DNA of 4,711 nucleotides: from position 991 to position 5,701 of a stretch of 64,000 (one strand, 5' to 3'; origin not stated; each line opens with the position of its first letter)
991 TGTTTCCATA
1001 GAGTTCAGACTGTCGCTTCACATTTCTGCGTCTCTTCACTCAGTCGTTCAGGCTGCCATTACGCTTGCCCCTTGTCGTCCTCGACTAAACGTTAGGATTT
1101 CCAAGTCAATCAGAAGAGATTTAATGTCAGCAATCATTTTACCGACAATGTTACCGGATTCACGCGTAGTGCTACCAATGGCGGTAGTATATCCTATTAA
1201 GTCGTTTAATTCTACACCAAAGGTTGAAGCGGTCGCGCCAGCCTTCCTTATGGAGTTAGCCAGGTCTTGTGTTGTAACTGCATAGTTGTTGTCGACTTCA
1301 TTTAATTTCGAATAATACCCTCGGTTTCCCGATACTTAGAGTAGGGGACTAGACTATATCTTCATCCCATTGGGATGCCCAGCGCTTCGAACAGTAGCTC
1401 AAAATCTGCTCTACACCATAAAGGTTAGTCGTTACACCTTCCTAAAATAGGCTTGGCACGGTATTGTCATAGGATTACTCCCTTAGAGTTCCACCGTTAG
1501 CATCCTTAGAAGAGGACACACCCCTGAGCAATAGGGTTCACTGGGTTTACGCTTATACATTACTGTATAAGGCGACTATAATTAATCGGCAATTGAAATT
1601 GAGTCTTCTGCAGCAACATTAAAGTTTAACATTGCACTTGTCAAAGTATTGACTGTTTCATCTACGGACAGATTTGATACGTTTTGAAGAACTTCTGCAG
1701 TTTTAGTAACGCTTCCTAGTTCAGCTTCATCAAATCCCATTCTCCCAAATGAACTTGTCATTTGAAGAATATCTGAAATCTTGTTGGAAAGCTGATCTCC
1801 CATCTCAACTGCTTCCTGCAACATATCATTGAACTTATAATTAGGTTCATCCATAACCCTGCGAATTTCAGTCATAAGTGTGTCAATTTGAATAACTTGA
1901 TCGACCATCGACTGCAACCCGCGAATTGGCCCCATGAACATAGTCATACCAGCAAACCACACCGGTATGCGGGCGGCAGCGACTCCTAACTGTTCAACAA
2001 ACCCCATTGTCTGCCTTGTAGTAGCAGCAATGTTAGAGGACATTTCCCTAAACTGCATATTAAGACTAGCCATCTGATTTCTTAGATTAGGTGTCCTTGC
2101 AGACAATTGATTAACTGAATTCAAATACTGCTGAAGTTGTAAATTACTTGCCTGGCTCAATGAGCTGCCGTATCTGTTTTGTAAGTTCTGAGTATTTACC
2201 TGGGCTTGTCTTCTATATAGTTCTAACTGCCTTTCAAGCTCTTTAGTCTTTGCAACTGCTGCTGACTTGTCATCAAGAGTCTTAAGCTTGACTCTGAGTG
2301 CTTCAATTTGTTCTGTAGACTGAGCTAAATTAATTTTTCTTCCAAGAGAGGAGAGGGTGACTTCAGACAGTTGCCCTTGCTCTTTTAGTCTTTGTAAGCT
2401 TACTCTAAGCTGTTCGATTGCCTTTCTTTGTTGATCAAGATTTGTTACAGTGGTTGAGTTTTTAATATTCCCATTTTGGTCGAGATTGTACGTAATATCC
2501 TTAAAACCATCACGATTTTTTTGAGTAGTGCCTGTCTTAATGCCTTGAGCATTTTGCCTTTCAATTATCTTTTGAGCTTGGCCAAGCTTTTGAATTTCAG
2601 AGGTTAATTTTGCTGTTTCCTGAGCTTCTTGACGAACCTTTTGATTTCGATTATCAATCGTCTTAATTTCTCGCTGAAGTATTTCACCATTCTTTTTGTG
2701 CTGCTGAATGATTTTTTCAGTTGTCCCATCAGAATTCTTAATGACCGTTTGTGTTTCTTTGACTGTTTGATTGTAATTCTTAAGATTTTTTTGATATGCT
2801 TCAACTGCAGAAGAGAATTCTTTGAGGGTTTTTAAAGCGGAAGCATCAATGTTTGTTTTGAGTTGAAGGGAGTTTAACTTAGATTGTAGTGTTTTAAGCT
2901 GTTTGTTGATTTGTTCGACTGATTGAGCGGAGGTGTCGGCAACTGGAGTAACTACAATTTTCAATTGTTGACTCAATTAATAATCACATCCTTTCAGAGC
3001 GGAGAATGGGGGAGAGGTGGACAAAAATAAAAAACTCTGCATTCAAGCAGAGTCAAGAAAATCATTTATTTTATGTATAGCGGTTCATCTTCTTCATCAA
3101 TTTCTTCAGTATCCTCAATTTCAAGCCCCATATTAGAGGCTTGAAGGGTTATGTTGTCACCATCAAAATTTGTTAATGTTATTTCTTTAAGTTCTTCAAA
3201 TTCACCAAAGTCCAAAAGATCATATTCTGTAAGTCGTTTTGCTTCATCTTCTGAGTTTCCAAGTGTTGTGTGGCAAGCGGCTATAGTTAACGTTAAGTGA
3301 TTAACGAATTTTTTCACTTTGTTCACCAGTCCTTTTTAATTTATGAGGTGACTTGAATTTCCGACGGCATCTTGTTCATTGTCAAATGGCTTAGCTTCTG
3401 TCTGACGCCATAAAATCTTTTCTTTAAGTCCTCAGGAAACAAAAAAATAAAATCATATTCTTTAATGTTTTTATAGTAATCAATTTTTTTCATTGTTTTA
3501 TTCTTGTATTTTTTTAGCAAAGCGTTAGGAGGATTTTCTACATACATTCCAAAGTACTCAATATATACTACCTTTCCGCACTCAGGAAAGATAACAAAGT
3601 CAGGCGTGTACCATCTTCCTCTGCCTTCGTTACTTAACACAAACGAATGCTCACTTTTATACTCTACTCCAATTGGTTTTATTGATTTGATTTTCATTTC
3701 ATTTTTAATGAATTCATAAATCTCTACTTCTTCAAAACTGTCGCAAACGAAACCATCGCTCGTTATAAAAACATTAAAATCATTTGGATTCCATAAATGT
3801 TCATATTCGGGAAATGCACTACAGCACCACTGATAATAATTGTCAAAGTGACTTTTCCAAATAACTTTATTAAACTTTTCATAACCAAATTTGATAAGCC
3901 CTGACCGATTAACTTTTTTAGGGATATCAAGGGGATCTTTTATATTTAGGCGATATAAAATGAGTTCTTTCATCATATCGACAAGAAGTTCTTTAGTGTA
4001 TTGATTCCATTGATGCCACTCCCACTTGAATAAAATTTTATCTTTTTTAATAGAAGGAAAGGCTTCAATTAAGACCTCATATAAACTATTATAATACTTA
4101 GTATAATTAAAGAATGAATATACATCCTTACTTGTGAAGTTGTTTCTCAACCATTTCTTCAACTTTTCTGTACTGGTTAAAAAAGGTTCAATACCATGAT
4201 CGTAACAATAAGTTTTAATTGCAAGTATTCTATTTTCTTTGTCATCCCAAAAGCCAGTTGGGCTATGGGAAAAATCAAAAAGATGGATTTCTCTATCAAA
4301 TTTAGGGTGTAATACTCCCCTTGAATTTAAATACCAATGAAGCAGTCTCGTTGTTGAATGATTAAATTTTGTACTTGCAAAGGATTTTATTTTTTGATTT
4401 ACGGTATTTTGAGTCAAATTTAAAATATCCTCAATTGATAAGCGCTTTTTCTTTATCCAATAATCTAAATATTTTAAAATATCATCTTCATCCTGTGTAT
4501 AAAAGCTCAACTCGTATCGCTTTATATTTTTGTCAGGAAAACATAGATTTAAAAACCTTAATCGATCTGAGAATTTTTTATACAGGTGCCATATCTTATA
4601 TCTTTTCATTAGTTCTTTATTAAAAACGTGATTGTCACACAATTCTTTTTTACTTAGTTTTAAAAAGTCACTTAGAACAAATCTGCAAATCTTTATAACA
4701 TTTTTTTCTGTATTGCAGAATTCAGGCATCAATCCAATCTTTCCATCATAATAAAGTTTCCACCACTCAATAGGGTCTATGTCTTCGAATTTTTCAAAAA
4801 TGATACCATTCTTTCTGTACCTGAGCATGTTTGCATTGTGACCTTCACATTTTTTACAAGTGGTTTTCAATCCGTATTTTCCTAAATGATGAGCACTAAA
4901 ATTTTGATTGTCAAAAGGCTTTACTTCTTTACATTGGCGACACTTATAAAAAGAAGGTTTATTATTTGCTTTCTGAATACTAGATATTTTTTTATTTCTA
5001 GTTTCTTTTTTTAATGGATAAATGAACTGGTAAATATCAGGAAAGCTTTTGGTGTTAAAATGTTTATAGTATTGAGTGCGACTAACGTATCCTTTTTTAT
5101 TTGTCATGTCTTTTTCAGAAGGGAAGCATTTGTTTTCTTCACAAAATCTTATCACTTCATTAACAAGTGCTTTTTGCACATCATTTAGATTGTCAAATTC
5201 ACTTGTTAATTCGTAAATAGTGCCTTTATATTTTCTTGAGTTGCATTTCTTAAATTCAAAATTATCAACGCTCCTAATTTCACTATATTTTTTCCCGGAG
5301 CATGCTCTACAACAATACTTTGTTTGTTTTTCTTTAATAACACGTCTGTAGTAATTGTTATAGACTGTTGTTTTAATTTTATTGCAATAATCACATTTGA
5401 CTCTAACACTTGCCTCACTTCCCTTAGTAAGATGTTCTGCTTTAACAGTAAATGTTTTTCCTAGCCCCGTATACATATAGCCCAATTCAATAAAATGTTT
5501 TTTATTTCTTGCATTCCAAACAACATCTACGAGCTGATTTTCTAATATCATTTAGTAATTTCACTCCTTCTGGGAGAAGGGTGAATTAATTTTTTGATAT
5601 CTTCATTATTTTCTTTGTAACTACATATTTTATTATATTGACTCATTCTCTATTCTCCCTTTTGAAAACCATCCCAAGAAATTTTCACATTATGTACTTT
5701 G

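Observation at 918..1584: Two different ORF-less group I introns 168 nt apart in the tape-measure gene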

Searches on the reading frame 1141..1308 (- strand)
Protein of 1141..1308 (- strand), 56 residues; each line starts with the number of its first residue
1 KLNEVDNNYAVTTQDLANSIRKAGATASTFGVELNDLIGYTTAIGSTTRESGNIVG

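Call 46: search_protein_families(library=pfam, proteins=[window:1141-1308:-], max_evalue=0.1)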
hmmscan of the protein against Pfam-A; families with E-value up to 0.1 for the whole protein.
window:1141-1308:- (56 aa): 1 family
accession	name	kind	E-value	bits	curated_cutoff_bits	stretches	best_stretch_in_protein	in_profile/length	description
PF10145.14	PhageMin_Tail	-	5.3e-06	26.9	33.2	1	2-51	82-130/201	Phage-related minor tail protein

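Call 47: search_protein_families(library=ncbifam, proteins=[window:1141-1308:-], max_evalue=0.1)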
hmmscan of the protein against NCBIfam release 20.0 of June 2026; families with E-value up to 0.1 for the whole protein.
window:1141-1308:- (56 aa): 1 family
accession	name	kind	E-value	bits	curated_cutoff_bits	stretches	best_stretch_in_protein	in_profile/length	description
TIGR01760.1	tape_meas_TP901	equivalog_domain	2.4e-13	49.8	28.8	1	1-56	121-175/349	phage tail tape measure protein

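Call 62: search_dna_similar(query=window:1141-1308:-, collection=phages, mode=protein, max_rows=60, rows=spread, max_evalue=0.001)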
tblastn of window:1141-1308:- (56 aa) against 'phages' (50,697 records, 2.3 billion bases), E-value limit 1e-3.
Records with a match: 116; places in all: 116; records where one place covers at least 80% of the query: 116.
Best place of each record, by identity: 90-95% 25; 60-80% 36; <60% 55.
By first word of the organism name: Bacillus 82; Lactococcus 22; Staphylococcus 4; Mammaliicoccus 4; Geobacillus 2; Microcystis 1; Lysinibacillus 1.
By host as written in the record: Lactococcus lactis 17; Bacillus subtilis BEST7003 11; Bacillus cereus 10; Bacillus anthracis Sterne 10; Bacillus subtilis 7; Bacillus anthracis 7; Bacillus subtilis subsp. subtilis str. 168 6; Bacillus megaterium Km Sp- 4; and 25 more.
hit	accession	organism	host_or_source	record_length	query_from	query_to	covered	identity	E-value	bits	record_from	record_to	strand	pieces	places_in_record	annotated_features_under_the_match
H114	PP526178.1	Bacillus phage phi3T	Bacillus subtilis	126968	1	56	100%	94.6%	2e-27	107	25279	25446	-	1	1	record has no annotation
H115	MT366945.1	Bacillus phage phi3Ts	Bacillus subtilis subsp. subtilis str. ...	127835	1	56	100%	94.6%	2e-27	107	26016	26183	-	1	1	lytic transglycosylase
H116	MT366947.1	Bacillus phage Hyb2phi3Ts-SPbeta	Bacillus subtilis subsp. subtilis str. ...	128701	1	56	100%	94.6%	2e-27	107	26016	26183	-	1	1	lytic transglycosylase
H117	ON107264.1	Bacillus phage BUCT083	Bacillus subtilis subsp. subtilis str. ...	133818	1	56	100%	94.6%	2e-27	107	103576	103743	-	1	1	tail tape measure protein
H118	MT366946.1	Bacillus phage Hyb1phi3Ts-SPbeta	Bacillus subtilis subsp. subtilis str. ...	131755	1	56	100%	94.6%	2e-27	106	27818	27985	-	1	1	lytic transglycosylase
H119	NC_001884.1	Bacillus phage SPBc2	Bacillus subtilis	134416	1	56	100%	94.6%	2e-27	106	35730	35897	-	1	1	yomI: tail length tape measure protein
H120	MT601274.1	Bacillus phage vB_BsuS-Goe13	Bacillus subtilis Delta6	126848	1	56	100%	94.6%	2e-27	106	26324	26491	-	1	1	yomI: putative transglycosylase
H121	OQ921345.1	Bacillus phage SPbetaL5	Bacillus subtilis BEST7003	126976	1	56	100%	94.6%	3e-27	106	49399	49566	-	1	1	hypothetical protein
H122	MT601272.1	Bacillus phage vB_BsuS-Goe11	Bacillus subtilis Delta6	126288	1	56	100%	94.6%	3e-27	106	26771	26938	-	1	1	yomI: putative transglycosylase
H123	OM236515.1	Bacillus phage SPR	Bacillus subtilis BEST7003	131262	1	56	100%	94.6%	3e-27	106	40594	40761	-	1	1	hypothetical protein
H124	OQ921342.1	Bacillus phage SPbetaL2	Bacillus subtilis BEST7003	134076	1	56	100%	94.6%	3e-27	106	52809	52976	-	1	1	hypothetical protein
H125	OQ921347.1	Bacillus phage SPbetaL7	Bacillus subtilis BEST7003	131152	1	56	100%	94.6%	3e-27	106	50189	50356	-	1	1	hypothetical protein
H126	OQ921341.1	Bacillus phage SPbetaL1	Bacillus subtilis BEST7003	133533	1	56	100%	94.6%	3e-27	106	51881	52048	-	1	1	hypothetical protein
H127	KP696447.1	Bacillus phage Stahl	Bacillus megaterium Km Sp-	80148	1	56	100%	66.1%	3e-17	78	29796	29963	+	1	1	tape measure protein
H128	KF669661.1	Bacillus phage Slash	Bacillus megaterium Km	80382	1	56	100%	66.1%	3e-17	78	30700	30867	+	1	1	tape measure protein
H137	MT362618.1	Microcystis phage MaeS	Microcystis aeruginosa FACHB-942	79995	1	56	100%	60.7%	2e-15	73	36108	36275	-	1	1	none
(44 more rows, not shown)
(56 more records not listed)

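Call 63: get_annotated_region(hit=H137, flank=1500)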
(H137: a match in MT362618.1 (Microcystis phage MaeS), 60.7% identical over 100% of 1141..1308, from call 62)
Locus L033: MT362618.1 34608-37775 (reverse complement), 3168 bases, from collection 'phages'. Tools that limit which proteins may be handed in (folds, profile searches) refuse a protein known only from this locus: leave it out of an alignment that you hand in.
description: Microcystis phage MaeS, complete genome.
organism: Microcystis phage MaeS (NCBI taxid 2736190)
taxonomy: Viruses; Duplodnaviria; Heunggongvirae; Uroviricota; Caudoviricetes
host: Microcystis aeruginosa FACHB-942; source: -; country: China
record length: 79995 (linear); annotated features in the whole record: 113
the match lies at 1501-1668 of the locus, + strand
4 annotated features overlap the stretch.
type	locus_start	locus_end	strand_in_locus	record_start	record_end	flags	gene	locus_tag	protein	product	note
CDS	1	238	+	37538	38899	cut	-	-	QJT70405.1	hypothetical protein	-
CDS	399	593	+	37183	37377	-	-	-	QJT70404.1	hypothetical protein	-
CDS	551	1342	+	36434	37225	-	-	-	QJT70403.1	hypothetical protein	-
CDS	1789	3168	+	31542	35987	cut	-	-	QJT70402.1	hypothetical protein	-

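Call 74: search_protein_families(library=pfam, proteins=[L033:551-1339:+], max_evalue=0.01)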
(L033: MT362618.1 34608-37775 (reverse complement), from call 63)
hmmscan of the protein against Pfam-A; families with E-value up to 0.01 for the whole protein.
L033:551-1339:+ (263 aa): 4 families
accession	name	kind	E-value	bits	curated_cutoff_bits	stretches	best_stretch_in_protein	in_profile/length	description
PF14471.11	DUF4428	-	0.00013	22.2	27.8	1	47-94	1-48/51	Domain of unknown function (DUF4428)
PF04480.18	DUF559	-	0.00026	21.2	20.6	0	148-256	14-108/109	Protein of unknown function (DUF559)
PF18741.7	MTES_1575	-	0.00064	20.2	38.2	0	152-217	2-70/96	REase_MTES_1575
PF03852.21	Vsr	-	0.0016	18.7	27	1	146-198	18-69/74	DNA mismatch endonuclease Vsr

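Call 76: search_protein_families(library=phrogs, proteins=[L033:551-1339:+], max_evalue=0.001)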
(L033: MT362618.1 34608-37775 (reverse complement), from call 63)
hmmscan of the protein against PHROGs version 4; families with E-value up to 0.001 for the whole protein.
L033:551-1339:+ (263 aa): 10 families
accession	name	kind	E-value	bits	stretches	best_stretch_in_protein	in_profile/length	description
phrog_559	-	DNA, RNA and nucleotide metabolism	3e-13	50.4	1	2-257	156-416/607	HNH endonuclease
phrog_22677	-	unknown function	9.6e-08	32.7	1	172-255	258-347/353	-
phrog_3339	-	DNA, RNA and nucleotide metabolism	6.4e-07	29.8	1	130-246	236-342/536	homing endonuclease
phrog_2308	-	unknown function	8.3e-06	26.9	1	1-81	57-132/138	-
phrog_503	-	unknown function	2.1e-05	25.3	1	123-197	5-82/144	-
phrog_13076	-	DNA, RNA and nucleotide metabolism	2.9e-05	24.7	1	146-244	17-120/154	endonuclease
phrog_6975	-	unknown function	8.5e-05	23.8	0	2-45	16-55/149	-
phrog_14913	-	DNA, RNA and nucleotide metabolism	0.00011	23.3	0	77-132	83-135/149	HNH endonuclease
phrog_9706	-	unknown function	0.00018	22.9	1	40-83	3-51/56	-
phrog_9529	-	unknown function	0.00036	21.3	1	47-218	5-167/247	-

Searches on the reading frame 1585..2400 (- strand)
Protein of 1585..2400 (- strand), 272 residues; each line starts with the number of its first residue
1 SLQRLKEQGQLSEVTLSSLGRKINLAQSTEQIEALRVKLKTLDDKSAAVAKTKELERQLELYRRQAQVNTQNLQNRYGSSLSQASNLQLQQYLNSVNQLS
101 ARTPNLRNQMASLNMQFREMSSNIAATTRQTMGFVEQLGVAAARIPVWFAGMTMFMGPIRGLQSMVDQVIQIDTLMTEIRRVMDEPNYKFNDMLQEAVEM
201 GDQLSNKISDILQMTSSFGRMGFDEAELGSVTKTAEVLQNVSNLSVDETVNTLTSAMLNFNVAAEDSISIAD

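Call 27: find_related_loci(query=window:1585-2400:-, collection=viral_contigs, flank=3000)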
Query window:1585-2400:- (272 aa) in viral_contigs; peptide patterns used: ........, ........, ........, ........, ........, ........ (x = any residue, [..] = any of these).
30 stretches matched a pattern; 17 encode a relative of the query (tblastn E <= 1e-3); 15 distinct loci.
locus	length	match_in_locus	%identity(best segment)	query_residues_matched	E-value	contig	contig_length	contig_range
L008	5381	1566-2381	99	1-272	0e+0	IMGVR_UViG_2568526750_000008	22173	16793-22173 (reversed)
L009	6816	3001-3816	98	1-272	0e+0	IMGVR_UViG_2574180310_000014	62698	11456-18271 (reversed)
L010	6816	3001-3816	98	1-272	3e-180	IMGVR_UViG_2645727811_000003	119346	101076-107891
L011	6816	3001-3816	96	1-272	3e-177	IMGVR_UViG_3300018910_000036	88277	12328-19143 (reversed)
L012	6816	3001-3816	91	1-272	5e-170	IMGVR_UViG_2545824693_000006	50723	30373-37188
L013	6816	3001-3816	88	1-272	3e-162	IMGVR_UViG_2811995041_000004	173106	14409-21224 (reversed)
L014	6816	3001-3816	88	1-272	3e-162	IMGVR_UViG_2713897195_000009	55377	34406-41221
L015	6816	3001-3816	98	1-272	5e-180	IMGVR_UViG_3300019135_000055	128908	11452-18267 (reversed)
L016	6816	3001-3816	74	1-272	4e-136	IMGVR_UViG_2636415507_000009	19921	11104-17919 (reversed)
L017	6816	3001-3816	73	1-272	8e-135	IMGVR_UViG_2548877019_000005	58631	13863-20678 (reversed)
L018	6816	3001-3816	72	1-272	2e-133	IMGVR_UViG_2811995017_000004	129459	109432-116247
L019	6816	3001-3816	100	1-272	0e+0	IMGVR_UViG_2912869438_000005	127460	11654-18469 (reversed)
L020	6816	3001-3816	70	1-272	4e-129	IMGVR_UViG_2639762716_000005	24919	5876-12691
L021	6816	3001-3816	73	1-272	8e-135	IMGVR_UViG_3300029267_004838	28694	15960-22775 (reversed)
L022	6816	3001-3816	72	1-272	4e-132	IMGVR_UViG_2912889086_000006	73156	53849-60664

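Call 48: find_related_loci(query=window:1585-2400:-, collection=genome_contigs, flank=3000)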
Query window:1585-2400:- (272 aa) in genome_contigs; peptide patterns used: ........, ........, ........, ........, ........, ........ (x = any residue, [..] = any of these).
76 stretches matched a pattern; 2 encode a relative of the query (tblastn E <= 1e-3); 2 distinct loci.
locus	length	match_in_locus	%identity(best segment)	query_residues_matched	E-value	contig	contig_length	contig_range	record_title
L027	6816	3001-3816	88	1-272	3e-163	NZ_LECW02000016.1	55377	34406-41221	Bacillus glycinifermentans strain GO-13 contig_23, whole genome shotgun sequence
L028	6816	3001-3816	74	1-272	5e-137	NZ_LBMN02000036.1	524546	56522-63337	Bacillus paralicheniformis strain KJ-16 contig_6, whole genome shotgun sequence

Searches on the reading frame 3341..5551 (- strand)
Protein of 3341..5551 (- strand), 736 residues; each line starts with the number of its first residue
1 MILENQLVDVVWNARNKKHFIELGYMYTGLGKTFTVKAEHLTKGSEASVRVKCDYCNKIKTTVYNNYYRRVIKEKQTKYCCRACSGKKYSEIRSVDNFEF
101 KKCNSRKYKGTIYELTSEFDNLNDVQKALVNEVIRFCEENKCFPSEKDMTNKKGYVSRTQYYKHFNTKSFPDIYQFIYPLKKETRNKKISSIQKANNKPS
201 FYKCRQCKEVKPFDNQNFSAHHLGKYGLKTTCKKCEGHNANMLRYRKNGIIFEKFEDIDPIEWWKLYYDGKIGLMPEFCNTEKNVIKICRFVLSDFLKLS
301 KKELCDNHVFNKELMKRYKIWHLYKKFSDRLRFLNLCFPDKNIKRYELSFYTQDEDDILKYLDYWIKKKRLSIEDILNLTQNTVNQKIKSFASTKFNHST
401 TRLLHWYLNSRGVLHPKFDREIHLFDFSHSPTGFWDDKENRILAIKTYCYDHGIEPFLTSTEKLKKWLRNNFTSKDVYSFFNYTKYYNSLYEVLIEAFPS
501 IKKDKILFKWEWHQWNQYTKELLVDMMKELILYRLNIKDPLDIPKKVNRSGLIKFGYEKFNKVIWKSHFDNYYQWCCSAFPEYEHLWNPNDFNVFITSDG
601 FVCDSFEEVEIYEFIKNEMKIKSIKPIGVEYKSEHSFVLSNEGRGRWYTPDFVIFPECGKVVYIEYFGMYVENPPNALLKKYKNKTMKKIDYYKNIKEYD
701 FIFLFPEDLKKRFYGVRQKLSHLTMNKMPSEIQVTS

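Call 54: search_protein_families(library=pfam, proteins=[window:3341-5551:-], max_evalue=0.01)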
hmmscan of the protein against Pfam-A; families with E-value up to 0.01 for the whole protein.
window:3341-5551:- (736 aa): 0 families

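Call 55: search_dna_similar(query=window:3341-5551:-, collection=phages, mode=protein, max_rows=15)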
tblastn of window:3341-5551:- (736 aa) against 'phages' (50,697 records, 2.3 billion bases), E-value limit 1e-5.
Records with a match: 17; places in all: 17; records where one place covers at least 80% of the query: 0.
Best place of each record, by identity: <60% 17.
By first word of the organism name: Lactococcus 10; Geobacillus 2; Clostridium 1; Bacillus 1; Psychrobacillus 1; Bacteriophage 1; Sporosarcina 1.
By host as written in the record: Lactococcus lactis 10; - 3; Clostridium botulinum D str. 1873 1; Bacillus subtilis 1; Psychrobacillus psychrodurans 1; Sporosarcina aquimarina 1.
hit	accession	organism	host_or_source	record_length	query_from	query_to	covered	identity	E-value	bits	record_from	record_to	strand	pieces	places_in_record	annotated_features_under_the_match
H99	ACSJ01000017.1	Clostridium phage D-1873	Clostridium botulinum D str. 1873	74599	568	723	21%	29.6%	1e-7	62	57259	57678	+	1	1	hypothetical protein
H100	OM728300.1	Bacillus phage vB_BsuM-Goe17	Bacillus subtilis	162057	1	90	12%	44.0%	7e-9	66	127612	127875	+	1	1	hypothetical protein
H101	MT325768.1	Psychrobacillus phage Perkons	Psychrobacillus psychrodurans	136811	2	111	15%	32.8%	4e-6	57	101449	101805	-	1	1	hypothetical protein | tail protein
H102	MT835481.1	Bacteriophage sp.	human fecal samples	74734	1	91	12%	35.8%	1e-7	62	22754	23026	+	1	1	record has no annotation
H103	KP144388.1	Geobacillus virus E3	failed fermentation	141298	2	84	11%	37.3%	2e-7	61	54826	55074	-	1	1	none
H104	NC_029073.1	Geobacillus virus E3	failed fermentation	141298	2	84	11%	37.3%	2e-7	61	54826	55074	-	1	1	none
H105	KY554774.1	Lactococcus phage AM9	Lactococcus lactis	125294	1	84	11%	34.5%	2e-6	57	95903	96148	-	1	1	hypothetical protein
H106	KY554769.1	Lactococcus phage AM2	Lactococcus lactis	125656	1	84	11%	34.5%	2e-6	57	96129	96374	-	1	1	zinc-ribbon-containing protein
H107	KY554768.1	Lactococcus phage AM1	Lactococcus lactis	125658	1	84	11%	34.5%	2e-6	57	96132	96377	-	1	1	zinc-ribbon-containing protein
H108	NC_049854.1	Lactococcus phage AM1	Lactococcus lactis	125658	1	84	11%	34.5%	2e-6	57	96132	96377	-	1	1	homing endonuclease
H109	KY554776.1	Lactococcus phage AM12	Lactococcus lactis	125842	1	84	11%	34.5%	2e-6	57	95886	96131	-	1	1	zinc-ribbon-containing protein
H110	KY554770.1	Lactococcus phage AM3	Lactococcus lactis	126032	1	84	11%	34.5%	2e-6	57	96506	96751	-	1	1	zinc-ribbon-containing protein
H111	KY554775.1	Lactococcus phage AM11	Lactococcus lactis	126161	1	84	11%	34.5%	2e-6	57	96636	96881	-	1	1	zinc-ribbon-containing protein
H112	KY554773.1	Lactococcus phage AM8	Lactococcus lactis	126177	1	84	11%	34.5%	2e-6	57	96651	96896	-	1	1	zinc-ribbon-containing protein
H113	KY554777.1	Lactococcus phage LW81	Lactococcus lactis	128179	1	84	11%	34.5%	2e-6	57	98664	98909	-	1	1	zinc-ribbon-containing protein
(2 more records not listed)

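Call 76: search_protein_families(library=phrogs, proteins=[window:3341-5551:-], max_evalue=0.001)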
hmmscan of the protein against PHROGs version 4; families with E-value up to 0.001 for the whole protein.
window:3341-5551:- (736 aa): 2 families
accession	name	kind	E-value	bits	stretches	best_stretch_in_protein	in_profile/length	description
phrog_12131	-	DNA, RNA and nucleotide metabolism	1.2e-09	38.8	1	7-91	6-88/313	homing endonuclease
phrog_5104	-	unknown function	1.6e-06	28.9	1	5-125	4-91/228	-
